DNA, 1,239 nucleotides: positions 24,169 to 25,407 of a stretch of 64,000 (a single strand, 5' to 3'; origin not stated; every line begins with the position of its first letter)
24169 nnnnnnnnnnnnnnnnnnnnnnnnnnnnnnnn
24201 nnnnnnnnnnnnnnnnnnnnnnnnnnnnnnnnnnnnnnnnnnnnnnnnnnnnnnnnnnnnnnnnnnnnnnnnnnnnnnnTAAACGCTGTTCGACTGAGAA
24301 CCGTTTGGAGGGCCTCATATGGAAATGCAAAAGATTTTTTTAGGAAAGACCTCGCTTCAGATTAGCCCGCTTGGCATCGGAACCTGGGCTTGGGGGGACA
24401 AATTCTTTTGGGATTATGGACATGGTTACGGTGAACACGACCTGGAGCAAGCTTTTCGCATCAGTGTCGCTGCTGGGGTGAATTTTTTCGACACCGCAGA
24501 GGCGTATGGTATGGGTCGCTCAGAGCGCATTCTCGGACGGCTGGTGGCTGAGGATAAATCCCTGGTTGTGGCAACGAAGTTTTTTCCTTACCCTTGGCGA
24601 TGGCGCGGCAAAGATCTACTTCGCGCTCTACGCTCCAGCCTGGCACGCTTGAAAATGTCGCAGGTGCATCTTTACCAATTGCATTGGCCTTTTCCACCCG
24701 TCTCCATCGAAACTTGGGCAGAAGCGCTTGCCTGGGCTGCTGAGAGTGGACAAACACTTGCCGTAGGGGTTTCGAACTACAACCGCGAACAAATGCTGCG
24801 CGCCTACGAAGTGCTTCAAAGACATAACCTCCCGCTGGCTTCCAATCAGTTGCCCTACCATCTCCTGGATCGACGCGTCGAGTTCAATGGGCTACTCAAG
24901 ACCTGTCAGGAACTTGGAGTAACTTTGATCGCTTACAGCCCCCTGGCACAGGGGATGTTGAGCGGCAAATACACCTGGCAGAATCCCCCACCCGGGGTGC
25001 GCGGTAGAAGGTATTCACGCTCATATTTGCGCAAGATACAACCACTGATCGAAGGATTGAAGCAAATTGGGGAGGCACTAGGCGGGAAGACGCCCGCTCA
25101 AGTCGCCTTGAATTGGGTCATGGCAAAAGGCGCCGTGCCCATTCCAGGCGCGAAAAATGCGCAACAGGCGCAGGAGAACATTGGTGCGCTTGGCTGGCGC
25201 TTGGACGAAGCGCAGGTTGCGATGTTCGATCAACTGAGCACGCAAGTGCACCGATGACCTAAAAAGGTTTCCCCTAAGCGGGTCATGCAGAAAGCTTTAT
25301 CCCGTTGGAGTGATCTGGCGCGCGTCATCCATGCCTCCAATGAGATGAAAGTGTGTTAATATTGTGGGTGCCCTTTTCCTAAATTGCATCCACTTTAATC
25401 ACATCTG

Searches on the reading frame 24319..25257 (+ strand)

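Call 16: search_protein_families(library=ncbifam, proteins=[window:24319-25257:+], max_evalue=0.00001)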
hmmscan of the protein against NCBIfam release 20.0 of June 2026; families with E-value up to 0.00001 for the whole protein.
window:24319-25257:+ (312 aa): 7 families
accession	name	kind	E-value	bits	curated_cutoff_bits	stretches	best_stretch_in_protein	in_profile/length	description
NF049922.1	MethglyxlRedYdjG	equivalog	7.6e-34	117.2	550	2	102-310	116-324/326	NADH-dependent methylglyoxal reductase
NF007388.0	PRK09912.1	subfamily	1e-30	106.8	448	1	2-292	12-316/346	L-glyceraldehyde 3-phosphate reductase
TIGR01293.1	Kv_beta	subfamily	5.5e-28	97.9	365.4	1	7-293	5-303/319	voltage-dependent potassium channel subunit beta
NF007912.0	PRK10625.1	equivalog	1.7e-24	86.8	415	1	98-304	108-335/346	NADP(H)-dependent aldo-keto reductase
NF008377.0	PRK11172.1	equivalog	5e-20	71.8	327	1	49-213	25-185/267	2,5-didehydrogluconate reductase DkgB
NF008598.0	PRK11565.1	equivalog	6e-17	61.6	425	1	41-212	29-192/275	2,5-didehydrogluconate reductase DkgA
NF007695.0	PRK10376.1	subfamily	3.7e-09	36.1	280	0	44-209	44-215/290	oxidoreductase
